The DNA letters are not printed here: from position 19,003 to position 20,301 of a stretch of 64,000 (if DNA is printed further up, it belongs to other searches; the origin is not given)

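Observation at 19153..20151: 332-aa acidic protein built from GD(M/V)xG(C/V)x heptads, Met/Cys/Asp-rich: candidate soft-metal-binding or novel repeat fold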

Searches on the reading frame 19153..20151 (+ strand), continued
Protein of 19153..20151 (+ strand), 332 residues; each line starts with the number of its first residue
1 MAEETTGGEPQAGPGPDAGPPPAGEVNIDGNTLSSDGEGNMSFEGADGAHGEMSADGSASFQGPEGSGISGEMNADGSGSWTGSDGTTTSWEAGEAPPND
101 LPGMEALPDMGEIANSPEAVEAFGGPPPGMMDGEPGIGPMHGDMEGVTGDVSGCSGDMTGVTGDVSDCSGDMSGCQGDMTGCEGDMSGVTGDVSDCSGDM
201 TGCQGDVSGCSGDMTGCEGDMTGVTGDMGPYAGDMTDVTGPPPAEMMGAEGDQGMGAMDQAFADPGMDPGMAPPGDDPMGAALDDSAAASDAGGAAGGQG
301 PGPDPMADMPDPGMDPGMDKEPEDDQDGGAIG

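Call 39: predict_structure(alignment_id=A3)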
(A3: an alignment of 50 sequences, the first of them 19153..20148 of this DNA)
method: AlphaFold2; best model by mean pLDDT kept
length: 332 residues; sequences in the alignment: 50
mean_pLDDT: 63.0   pTM: 0.33
mean pLDDT of the five models: 63.0, 61.5, 60.4, 59.0, 58.7
residues with pLDDT >= 90: 33; 70-90: 96; 50-70: 96; < 50: 107
segments of 3 or more residues with pLDDT < 50: 1-15, 125-139, 221-228, 230-235, 246-258, 263-272, 274-277, 279-281, 285-287, 291-302, 330-332
pLDDT, mean of each block of 10 residues (from residue 1): 36 49 86 90 90 90 87 90 89 80 58 56 49 44 72 75 76 73 71 69 68 61 43 50 48 43 45 46 50 38 54 52 52 47
secondary structure, 60 per line:
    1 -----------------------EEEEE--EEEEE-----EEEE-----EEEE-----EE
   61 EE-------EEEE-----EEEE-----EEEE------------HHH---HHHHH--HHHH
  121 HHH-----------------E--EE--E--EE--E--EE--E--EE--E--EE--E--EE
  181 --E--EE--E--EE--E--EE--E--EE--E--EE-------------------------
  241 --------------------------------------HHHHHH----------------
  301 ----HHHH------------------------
elements in order: E24-28 E31-35 E41-44 E50-53 E59-62 E70-73 E79-82 E88-91 H110-114 H117-123 H279-284 H305-308

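Call 43: find_encoding_contigs(protein=P0002, flank=5000, max_places=3)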
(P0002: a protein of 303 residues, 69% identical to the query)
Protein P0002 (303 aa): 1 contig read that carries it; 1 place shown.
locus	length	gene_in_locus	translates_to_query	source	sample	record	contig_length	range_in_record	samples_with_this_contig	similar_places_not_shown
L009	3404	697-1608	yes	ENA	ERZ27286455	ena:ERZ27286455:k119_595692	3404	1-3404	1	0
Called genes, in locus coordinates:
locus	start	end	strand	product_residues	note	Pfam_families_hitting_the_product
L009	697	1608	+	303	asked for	-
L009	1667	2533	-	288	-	-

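Call 44: find_encoding_contigs(protein=P0001, flank=5000, max_places=3)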
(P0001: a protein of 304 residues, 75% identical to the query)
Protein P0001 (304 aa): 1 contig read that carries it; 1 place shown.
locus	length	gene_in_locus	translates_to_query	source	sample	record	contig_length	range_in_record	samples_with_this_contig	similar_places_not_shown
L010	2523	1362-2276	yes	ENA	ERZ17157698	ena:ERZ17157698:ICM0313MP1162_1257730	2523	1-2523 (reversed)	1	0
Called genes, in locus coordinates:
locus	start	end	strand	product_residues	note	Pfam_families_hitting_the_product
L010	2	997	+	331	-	?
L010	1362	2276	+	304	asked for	-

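Call 46: find_related_loci(query=A1, collection=metagenome_contigs, flank=10000)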
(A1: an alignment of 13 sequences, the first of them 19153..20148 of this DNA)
Query A1 (332 aa) in metagenome_contigs; peptide patterns used: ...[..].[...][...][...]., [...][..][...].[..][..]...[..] (x = any residue, [..] = any of these).
394 stretches matched a pattern; 90 encode a relative of the query (tblastn E <= 1e-3); the best 80 are kept; 80 distinct loci.
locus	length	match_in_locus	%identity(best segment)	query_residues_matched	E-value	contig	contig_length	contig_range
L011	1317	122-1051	77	19-322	3e-149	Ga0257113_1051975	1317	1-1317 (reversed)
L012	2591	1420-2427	71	18-329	5e-134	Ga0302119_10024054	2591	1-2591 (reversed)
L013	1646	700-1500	76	140-332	8e-68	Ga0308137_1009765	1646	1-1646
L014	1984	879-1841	55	14-332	8e-64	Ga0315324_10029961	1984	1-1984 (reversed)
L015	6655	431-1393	55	14-332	5e-62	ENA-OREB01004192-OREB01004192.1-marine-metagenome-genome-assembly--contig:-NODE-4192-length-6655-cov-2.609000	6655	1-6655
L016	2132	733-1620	70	137-332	2e-60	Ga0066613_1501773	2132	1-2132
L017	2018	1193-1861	62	140-332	2e-60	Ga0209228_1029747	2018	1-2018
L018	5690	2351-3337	51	14-332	4e-59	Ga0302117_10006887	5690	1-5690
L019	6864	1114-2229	68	125-332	2e-58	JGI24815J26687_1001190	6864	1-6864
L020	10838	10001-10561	68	140-332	2e-58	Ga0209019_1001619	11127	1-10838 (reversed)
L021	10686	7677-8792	68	125-332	2e-58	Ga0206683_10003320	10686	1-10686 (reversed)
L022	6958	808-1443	70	137-332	4e-58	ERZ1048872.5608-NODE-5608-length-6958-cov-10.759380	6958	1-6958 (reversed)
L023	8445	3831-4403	70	140-332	8e-58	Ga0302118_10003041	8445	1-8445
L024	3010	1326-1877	72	140-332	1e-57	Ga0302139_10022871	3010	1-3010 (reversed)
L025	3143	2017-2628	61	140-332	3e-56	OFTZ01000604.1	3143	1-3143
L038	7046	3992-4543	63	140-332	2e-50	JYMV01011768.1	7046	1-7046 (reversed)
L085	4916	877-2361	38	26-332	3e-23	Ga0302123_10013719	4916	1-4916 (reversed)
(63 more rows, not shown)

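Call 70: search_protein_families(library=pfam, proteins=[window:19153-20148:+, L085:865-2361:+, L038:5076-6788:+], max_evalue=10)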
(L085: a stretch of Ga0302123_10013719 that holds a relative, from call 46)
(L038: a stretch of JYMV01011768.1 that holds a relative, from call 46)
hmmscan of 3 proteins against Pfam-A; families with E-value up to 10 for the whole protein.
window:19153-20148:+ (332 aa): 1 family
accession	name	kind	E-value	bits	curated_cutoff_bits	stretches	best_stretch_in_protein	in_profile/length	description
PF23284.2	KOW2_Spt5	-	1.4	9.2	28.9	0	182-199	8-25/50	Transcription elongation factor SPT5, second KOW domain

L085:865-2361:+ (499 aa): 1 family
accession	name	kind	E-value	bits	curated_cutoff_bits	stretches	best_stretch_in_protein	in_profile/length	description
PF02493.26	MORN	-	1.8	9.1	22.5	1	107-119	11-23/23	MORN repeat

L038:5076-6788:+ (571 aa): 1 family
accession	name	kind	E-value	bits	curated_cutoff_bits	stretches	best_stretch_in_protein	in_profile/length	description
PF21300.2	LbR_Ice_bind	-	1.1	9.8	30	2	331-399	23-92/97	Grass antifreeze beta roll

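Call 86: search_protein_representatives(alignment_id=A3)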
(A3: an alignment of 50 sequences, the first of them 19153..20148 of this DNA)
Query: 50 sequences, 330 profile positions. Proteins with E-value up to 0.001 (for the whole library): 3910; up to 1e-10: 719; up to 1e-30: 42. The best 150 are listed.
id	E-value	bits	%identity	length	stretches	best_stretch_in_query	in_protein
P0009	1.2e-118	413.1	-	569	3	1-228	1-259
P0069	2.3e-95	336.6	-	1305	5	131-232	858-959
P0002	1.3e-86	307.8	-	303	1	11-328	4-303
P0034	1.2e-76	275.0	-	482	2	17-231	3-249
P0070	1.6e-72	261.5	-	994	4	137-233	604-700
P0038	1.5e-68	248.5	-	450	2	9-328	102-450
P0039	1.0e-67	245.7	-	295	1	2-227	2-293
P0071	1.4e-62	228.8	-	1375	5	55-232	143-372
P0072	9.6e-55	203.0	-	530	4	131-216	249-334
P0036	2.9e-54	201.5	-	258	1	142-328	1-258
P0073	5.9e-53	197.2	-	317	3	139-221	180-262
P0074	6.0e-52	193.9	-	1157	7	136-197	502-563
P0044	2.1e-51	192.1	-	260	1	4-222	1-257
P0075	8.8e-50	186.7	-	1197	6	117-260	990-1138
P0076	8.8e-49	183.4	-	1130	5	130-242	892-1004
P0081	1.7e-42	162.8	-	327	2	140-232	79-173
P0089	1.5e-38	149.8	-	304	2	150-229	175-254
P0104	2.8e-30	122.6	-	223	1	126-228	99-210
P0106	9.3e-30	120.9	-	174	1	137-225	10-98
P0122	1.2e-26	110.7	-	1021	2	147-228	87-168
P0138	1.0e-24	104.3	-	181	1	101-221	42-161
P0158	6.7e-23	98.4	-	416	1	138-223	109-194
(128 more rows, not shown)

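Call 89: search_protein_families(library=ncbifam, proteins=[P0069, P0070, P0072, P0073, P0081, P0071, P0074], max_evalue=0.01)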
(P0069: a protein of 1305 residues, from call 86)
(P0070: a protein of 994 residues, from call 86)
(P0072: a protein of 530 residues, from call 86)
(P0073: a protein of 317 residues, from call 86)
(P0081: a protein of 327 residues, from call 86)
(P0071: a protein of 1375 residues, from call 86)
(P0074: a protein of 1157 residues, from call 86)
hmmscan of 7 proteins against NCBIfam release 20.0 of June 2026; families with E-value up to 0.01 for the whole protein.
P0069 (1305 aa): 14 families
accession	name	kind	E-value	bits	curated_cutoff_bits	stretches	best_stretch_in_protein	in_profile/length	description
NF047709.1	RiPP_TigB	exception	8.6e-17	60.9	70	2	615-667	17-68/68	methyl-cyclopropylglycine-containing RiPP peptide TigB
TIGR02169.1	SMC_prok_A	equivalog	2.9e-12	45.1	729.4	1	735-1006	681-944/1165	chromosome segregation protein SMC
TIGR04523.1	Mplasa_alph_rch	subfamily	5.6e-11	41.1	270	2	716-952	440-681/745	helix-rich protein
NF040788.1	S-lay_SlaB_Mtsph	equivalog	3.3e-10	39.4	700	0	935-999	313-377/416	S-layer protein SlaB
NF047515.1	SpiroCoCo_C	equivalog_domain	3.2e-08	33.1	125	1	871-1001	73-202/313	SpiroCoCo family coiled-coil protein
NF002572.0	PRK02224.1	equivalog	9.3e-08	30.8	1087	1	721-1002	267-442/888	DNA double-strand break repair ATPase Rad50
NF038218.1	IcmG_DotF_IVB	equivalog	3.2e-07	30.3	200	0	947-1006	120-179/266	type IVB secretion system protein IcmG/DotF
NF045650.1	CD1247_Nterm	equivalog_domain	8.5e-07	29.5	30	0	608-699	2-66/70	CD1247 N-terminal domain-containing protein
TIGR02168.1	SMC_prok_B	equivalog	7.1e-05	20.7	567.35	1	736-1004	679-942/1181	chromosome segregation protein SMC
TIGR02132.1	phaR_Bmeg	equivalog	0.00011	22.2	148.4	1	944-1015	72-143/189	polyhydroxyalkanoic acid synthase subunit PhaR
NF041035.1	Rad50_Halo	equivalog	0.00074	18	1000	0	913-1020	311-418/883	DNA double-strand break repair ATPase Rad50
NF038350.1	taxis_HmpF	equivalog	0.0012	17.3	200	0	921-992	478-549/553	pilus motility taxis protein HmpF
NF009644.1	PRK13169.1-5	equivalog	0.0042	17.7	130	0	941-1001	5-65/116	DNA replication initiation control protein YabA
NF052320.1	Cbp1_fam_LP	subfamily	0.0064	16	90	1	870-1005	50-184/286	Cbp1 family collagen-binding glycoprotein adhesin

P0070 (994 aa): 4 families
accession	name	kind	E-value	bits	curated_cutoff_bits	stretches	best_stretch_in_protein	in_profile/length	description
NF047709.1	RiPP_TigB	exception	5.1e-09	36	70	0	489-538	7-59/68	methyl-cyclopropylglycine-containing RiPP peptide TigB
NF040788.1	S-lay_SlaB_Mtsph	equivalog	5.1e-09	35.5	700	1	623-702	317-405/416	S-layer protein SlaB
NF011925.1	PRK15396.1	subfamily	6e-05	23.2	108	0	860-897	25-62/78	major outer membrane lipoprotein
NF038218.1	IcmG_DotF_IVB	equivalog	0.0015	18.3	200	0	830-884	122-176/266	type IVB secretion system protein IcmG/DotF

P0072 (530 aa): 1 family
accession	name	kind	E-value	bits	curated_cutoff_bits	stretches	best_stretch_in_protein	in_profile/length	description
NF040788.1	S-lay_SlaB_Mtsph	equivalog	4.7e-07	29.1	700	1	226-300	311-385/416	S-layer protein SlaB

P0073 (317 aa): 2 families
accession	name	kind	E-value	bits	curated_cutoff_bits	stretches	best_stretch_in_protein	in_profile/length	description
NF047709.1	RiPP_TigB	exception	2.2e-06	27.6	70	0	240-294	14-67/68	methyl-cyclopropylglycine-containing RiPP peptide TigB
NF040788.1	S-lay_SlaB_Mtsph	equivalog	0.0012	17.8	700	0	206-272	319-385/416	S-layer protein SlaB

P0081 (327 aa): 1 family
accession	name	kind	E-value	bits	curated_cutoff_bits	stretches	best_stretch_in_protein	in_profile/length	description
NF047709.1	RiPP_TigB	exception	3.4e-05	23.8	70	0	109-112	51-54/68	methyl-cyclopropylglycine-containing RiPP peptide TigB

P0071 (1375 aa): 22 families
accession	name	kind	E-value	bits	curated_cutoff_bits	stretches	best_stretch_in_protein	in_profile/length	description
TIGR02168.1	SMC_prok_B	equivalog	3.6e-26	91.3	567.35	2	262-517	689-944/1181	chromosome segregation protein SMC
NF045487.1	ASRP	equivalog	1.8e-25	89.6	300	3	656-805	119-263/593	archaea-specific SMC-related protein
TIGR02169.1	SMC_prok_A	equivalog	1.9e-24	85.5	729.4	3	654-805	234-386/1165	chromosome segregation protein SMC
TIGR04523.1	Mplasa_alph_rch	subfamily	1.2e-18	66.4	270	2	303-520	308-526/745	helix-rich protein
NF047515.1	SpiroCoCo_C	equivalog_domain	2.4e-16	59.8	125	4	653-805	71-225/313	SpiroCoCo family coiled-coil protein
NF002572.0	PRK02224.1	equivalog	2.7e-14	52.5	1087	4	350-544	251-445/888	DNA double-strand break repair ATPase Rad50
NF038350.1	taxis_HmpF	equivalog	4.2e-12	45.2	200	0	657-735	472-550/553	pilus motility taxis protein HmpF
NF052320.1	Cbp1_fam_LP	subfamily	3e-11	43.3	90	2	334-459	49-176/286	Cbp1 family collagen-binding glycoprotein adhesin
NF011925.1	PRK15396.1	subfamily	8.4e-11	42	108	0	656-690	23-57/78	major outer membrane lipoprotein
NF041035.1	Rad50_Halo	equivalog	9.2e-10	37.5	1000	2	303-541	201-442/883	DNA double-strand break repair ATPase Rad50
NF003034.1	PRK03918.1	equivalog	1.7e-09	36.2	700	1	286-517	206-418/878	DNA double-strand break repair ATPase Rad50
NF041034.1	Rad50_Sulf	equivalog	1.8e-09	36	1000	1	658-811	552-704/872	DNA double-strand break repair ATPase Rad50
NF038218.1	IcmG_DotF_IVB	equivalog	2.6e-07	30.6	200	1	641-729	102-188/266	type IVB secretion system protein IcmG/DotF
NF002244.0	PRK01156.1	equivalog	4.7e-07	28.3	847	1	252-811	162-736/895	DNA double-strand break repair ATPase Rad50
NF033930.1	pneumo_PspA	exception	4.8e-07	28.9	850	0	309-515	123-319/659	pneumococcal surface protein A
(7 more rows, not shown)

P0074 (1157 aa): 23 families
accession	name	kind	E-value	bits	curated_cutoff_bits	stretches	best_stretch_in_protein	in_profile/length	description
NF033481.2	auto_Ata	exception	1.2e-88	298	2500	8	361-572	1589-1778/1862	trimeric autotransporter adhesin Ata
NF033870.1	VOMP_auto_Cterm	subfamily_domain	8.1e-88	295.1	500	6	702-924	4-215/347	Vomp family autotransporter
NF033477.2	EmaA_autotrans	exception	3.9e-44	150.4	3000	7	20-83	1824-1887/2100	collagen-binding adhesin autotransporter EmaA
NF040983.1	BimA_second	exception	4.9e-27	94.8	600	1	944-1143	180-370/381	trimeric autotransporter actin-nucleating factor BimA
NF040984.1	BimA_first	exception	7.4e-25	87.9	800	1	929-1144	301-507/517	trimeric autotransporter actin-nucleating factor BimA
NF040788.1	S-lay_SlaB_Mtsph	equivalog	1.8e-17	63.4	700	3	279-351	322-394/416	S-layer protein SlaB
NF046104.1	PptglHdxlasePcsB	equivalog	3.8e-14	52.7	450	3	278-353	31-106/400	peptidoglycan hydrolase PcsB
TIGR04211.1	SH3_and_anchor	equivalog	2e-11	43.8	65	0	294-357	67-130/198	TIGR04211 family SH3 domain-containing protein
TIGR02168.1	SMC_prok_B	equivalog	2e-11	42.4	567.35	1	67-664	240-852/1181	chromosome segregation protein SMC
NF038218.1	IcmG_DotF_IVB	equivalog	2.6e-10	40.4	200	0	286-347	124-185/266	type IVB secretion system protein IcmG/DotF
NF038350.1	taxis_HmpF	equivalog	4.4e-08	31.9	200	0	284-351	485-552/553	pilus motility taxis protein HmpF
NF047515.1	SpiroCoCo_C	equivalog_domain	1.5e-07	30.9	125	0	68-127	147-206/313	SpiroCoCo family coiled-coil protein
TIGR02132.1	phaR_Bmeg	equivalog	4.8e-07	29.9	148.4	0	125-221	38-137/189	polyhydroxyalkanoic acid synthase subunit PhaR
NF052320.1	Cbp1_fam_LP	subfamily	1e-06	28.5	90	0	281-351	118-188/286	Cbp1 family collagen-binding glycoprotein adhesin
NF043058.1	T4SS_LegC2C7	subfamily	1.2e-06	27.8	350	0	289-347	125-183/348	LegC2/C7 family Dot/Icm T4SS effector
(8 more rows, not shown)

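Call 90: search_protein_families(library=pfam, proteins=[P0069, P0070, P0072, P0073, P0081, P0071, P0074], max_evalue=0.01)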
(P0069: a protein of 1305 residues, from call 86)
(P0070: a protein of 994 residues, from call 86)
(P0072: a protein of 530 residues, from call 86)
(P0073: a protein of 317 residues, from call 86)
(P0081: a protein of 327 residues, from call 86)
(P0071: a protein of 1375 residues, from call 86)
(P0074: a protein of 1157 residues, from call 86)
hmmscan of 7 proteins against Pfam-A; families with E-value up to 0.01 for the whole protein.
P0069 (1305 aa): 18 families
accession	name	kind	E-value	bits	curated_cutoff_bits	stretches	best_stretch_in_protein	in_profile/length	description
PF07889.17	DUF1664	-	5.2e-15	56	34.6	0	786-853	55-122/124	Protein of unknown function (DUF1664)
PF06009.19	Laminin_II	-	1.3e-14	54.8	33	1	904-992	5-96/138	Laminin Domain II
PF04728.18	LPP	-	7.7e-12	45.8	29.1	0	966-996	1-31/53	Lipoprotein leucine-zipper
PF04513.17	Baculo_PEP_C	-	3.9e-11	43.6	38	1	876-997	4-124/140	Baculovirus polyhedron envelope protein, PEP, C terminus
PF20808.2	MINT_RAM7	-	8.5e-09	36.1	108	0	579-687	3-108/110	Msx2-interacting protein, RAM7 domain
PF23991.1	DUF7310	-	5.4e-08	33.7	40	0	955-1003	27-75/83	Coiled-coil region of unknown function (DUF7310)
PF05377.16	FlaC_arch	-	3.6e-06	27.7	27.8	0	947-984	3-40/55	Flagella accessory protein C (FlaC)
PF10473.14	CENP-F_leu_zip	-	5.9e-06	26.8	34.5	0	928-1005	15-92/140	Leucine-rich repeats of kinetochore protein Cenp-F/LEK1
PF08700.17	VPS51_Exo84_N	-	1.4e-05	25.6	24.2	0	962-984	62-84/87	Vps51/EXO84/COG1 N-terminal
PF16888.10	YwqH-like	-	4.7e-05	24.1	33.7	0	927-985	67-122/123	YwqH-like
PF10046.14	BLOC1_2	-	0.00016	22.4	33.4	0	914-975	32-89/96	Biogenesis of lysosome-related organelles complex-1 subunit 2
PF16043.11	DUF4795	-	0.00085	19.2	34.8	0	959-1004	8-53/208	Domain of unknown function (DUF4795)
PF19103.5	DUF5790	-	0.00092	20.3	26.8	0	543-575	75-107/126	Family of unknown function (DUF5790)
PF06818.20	Fez1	-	0.0015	19.5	34.4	0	887-995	9-117/199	Fez1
PF06156.18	YabA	-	0.0019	19.2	30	0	941-999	5-63/103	Initiation control protein YabA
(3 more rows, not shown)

P0070 (994 aa): 8 families
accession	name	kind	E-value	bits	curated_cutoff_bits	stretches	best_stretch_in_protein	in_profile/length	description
PF04728.18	LPP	-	4e-13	49.9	29.1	0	626-655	5-34/53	Lipoprotein leucine-zipper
PF04513.17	Baculo_PEP_C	-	1.4e-11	45.1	38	1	804-889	39-121/140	Baculovirus polyhedron envelope protein, PEP, C terminus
PF07889.17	DUF1664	-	2.5e-11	44.1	34.6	0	827-887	61-121/124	Protein of unknown function (DUF1664)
PF06009.19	Laminin_II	-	6.4e-05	23.4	33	0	832-914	10-95/138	Laminin Domain II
PF20808.2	MINT_RAM7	-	7.5e-05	23.4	108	0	810-911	5-109/110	Msx2-interacting protein, RAM7 domain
PF05531.17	NPV_P10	-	0.00036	21.4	29.8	0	668-697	9-38/75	Nucleopolyhedrovirus P10 protein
PF16888.10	YwqH-like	-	0.0022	18.7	33.7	0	854-914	70-121/123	YwqH-like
PF06103.16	DUF948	-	0.0026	18.3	37.2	0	876-929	28-81/89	Bacterial protein of unknown function (DUF948)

P0072 (530 aa): 4 families
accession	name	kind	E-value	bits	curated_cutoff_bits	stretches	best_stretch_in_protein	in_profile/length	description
PF02349.20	MSG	-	1.3e-06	28.9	22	0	440-473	6-40/76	Major surface glycoprotein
PF20808.2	MINT_RAM7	-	0.00011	22.9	108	0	255-307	27-79/110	Msx2-interacting protein, RAM7 domain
PF04728.18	LPP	-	0.0007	20.3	29.1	0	269-295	4-30/53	Lipoprotein leucine-zipper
PF21300.2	LbR_Ice_bind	-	0.0076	16.8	30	0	249-321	24-97/97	Grass antifreeze beta roll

P0073 (317 aa): 3 families
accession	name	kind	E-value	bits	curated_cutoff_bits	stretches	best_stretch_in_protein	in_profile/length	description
PF04513.17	Baculo_PEP_C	-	2e-07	31.6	38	1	200-299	36-119/140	Baculovirus polyhedron envelope protein, PEP, C terminus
PF20808.2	MINT_RAM7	-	0.0019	18.9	108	0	164-234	27-97/110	Msx2-interacting protein, RAM7 domain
PF07889.17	DUF1664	-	0.0028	18.1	34.6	0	159-214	65-120/124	Protein of unknown function (DUF1664)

P0081 (327 aa): 3 families
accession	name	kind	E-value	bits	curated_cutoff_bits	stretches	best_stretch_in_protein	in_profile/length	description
PF23969.1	DUF7296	-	1.9e-28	99.7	27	1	206-311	2-106/115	Domain of unknown function (DUF7296)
PF23284.2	KOW2_Spt5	-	0.0032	17.7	28.9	0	105-123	8-26/50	Transcription elongation factor SPT5, second KOW domain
PF04513.17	Baculo_PEP_C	-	0.0054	17.2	38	0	59-133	39-111/140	Baculovirus polyhedron envelope protein, PEP, C terminus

P0071 (1375 aa): 16 families
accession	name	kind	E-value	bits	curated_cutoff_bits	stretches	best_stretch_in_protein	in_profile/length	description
PF04728.18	LPP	-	2.9e-19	69.6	29.1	0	351-384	1-34/53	Lipoprotein leucine-zipper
PF10473.14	CENP-F_leu_zip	-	4.3e-15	56.4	34.5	1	660-731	26-97/140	Leucine-rich repeats of kinetochore protein Cenp-F/LEK1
PF10392.15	COG5_N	-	1.1e-09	39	31.2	0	704-801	23-117/132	Conserved oligomeric Golgi complex subunit 5, N-terminal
PF05046.19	Img2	-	1.7e-09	38.3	34.4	0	481-527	26-71/84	Mitochondrial large subunit ribosomal protein (Img2)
PF07889.17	DUF1664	-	2.1e-08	34.7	34.6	0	671-728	65-122/124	Protein of unknown function (DUF1664)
PF23991.1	DUF7310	-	5e-07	30.5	40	0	120-162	18-60/83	Coiled-coil region of unknown function (DUF7310)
PF06160.17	EzrA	-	2.7e-06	26.4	39.6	0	665-792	344-473/557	Septation ring formation regulator, EzrA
PF03915.18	AIP3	-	4.5e-06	26.5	31.6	1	129-422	80-253/406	Actin interacting protein 3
PF10805.13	DUF2730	-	1.6e-05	25.3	24.9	0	680-733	34-89/102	Protein of unknown function (DUF2730)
PF06009.19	Laminin_II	-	2e-05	25.1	33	0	661-732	13-84/138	Laminin Domain II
PF05667.16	CCDC22_CC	-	8.9e-05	22.2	39.2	0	655-703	209-257/477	CCDC22 protein coiled-coil region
PF04108.17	ATG17_like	-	0.00044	20.3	43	1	658-812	123-275/355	Autophagy protein ATG17-like domain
PF24423.1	OVT1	-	0.0015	19.3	30.9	0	671-717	35-81/100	Major antigen, helical domain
PF19220.6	Rod_CreS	-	0.0026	17.3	100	0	298-402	10-114/359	Crescentin, rod domain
PF25450.1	Rab11-FIP3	-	0.0066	17.2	31.9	0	657-711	53-107/125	Rab11-FIP3-like domain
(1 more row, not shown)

P0074 (1157 aa): 39 families (the best 25 are shown)
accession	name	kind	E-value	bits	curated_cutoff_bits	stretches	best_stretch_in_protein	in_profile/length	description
PF05662.19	YadA_stalk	-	9.7e-77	253.6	28.4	10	166-206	3-40/43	Coiled stalk of trimeric autotransporter adhesin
PF04513.17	Baculo_PEP_C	-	7.3e-22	78.4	38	4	71-140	43-110/140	Baculovirus polyhedron envelope protein, PEP, C terminus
PF07889.17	DUF1664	-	2.7e-17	63.4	34.6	0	286-348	59-121/124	Protein of unknown function (DUF1664)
PF23991.1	DUF7310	-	8.2e-16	58.7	40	0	75-142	12-78/83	Coiled-coil region of unknown function (DUF7310)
PF06810.17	Phage_scaffold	-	1.4e-15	58.1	35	0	62-128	21-80/170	Phage capsid assembly scaffolding protein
PF10805.13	DUF2730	-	2.4e-15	56.9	24.9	0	294-349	34-91/102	Protein of unknown function (DUF2730)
PF03895.21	YadA_anchor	-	7e-14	52.1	22.7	1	1096-1157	1-60/60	YadA-like membrane anchor domain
PF25014.1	NET2A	-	1.3e-12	48.6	33.1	0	285-352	124-191/235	NET2A-like domain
PF16888.10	YwqH-like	-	1.4e-12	48.4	33.7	0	303-360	6-63/123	YwqH-like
PF04728.18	LPP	-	6.6e-12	46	29.1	0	618-649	1-32/53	Lipoprotein leucine-zipper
PF05377.16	FlaC_arch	-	2.3e-09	37.9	27.8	0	103-138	2-37/55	Flagella accessory protein C (FlaC)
PF16526.10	CLZ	-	1.1e-08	35.8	26.7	0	293-331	24-62/71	C-terminal leucine zipper domain of cyclic nucleotide-gated channels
PF05658.19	YadA_head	-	1.2e-08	35.5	25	1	967-993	1-27/27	YadA head domain repeat (2 copies)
PF08700.17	VPS51_Exo84_N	-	1.7e-08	34.9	24.2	0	67-99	52-84/87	Vps51/EXO84/COG1 N-terminal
PF08614.16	ATG16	-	3.5e-08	34.3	33.7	0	273-352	64-140/200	Autophagy protein 16 (ATG16)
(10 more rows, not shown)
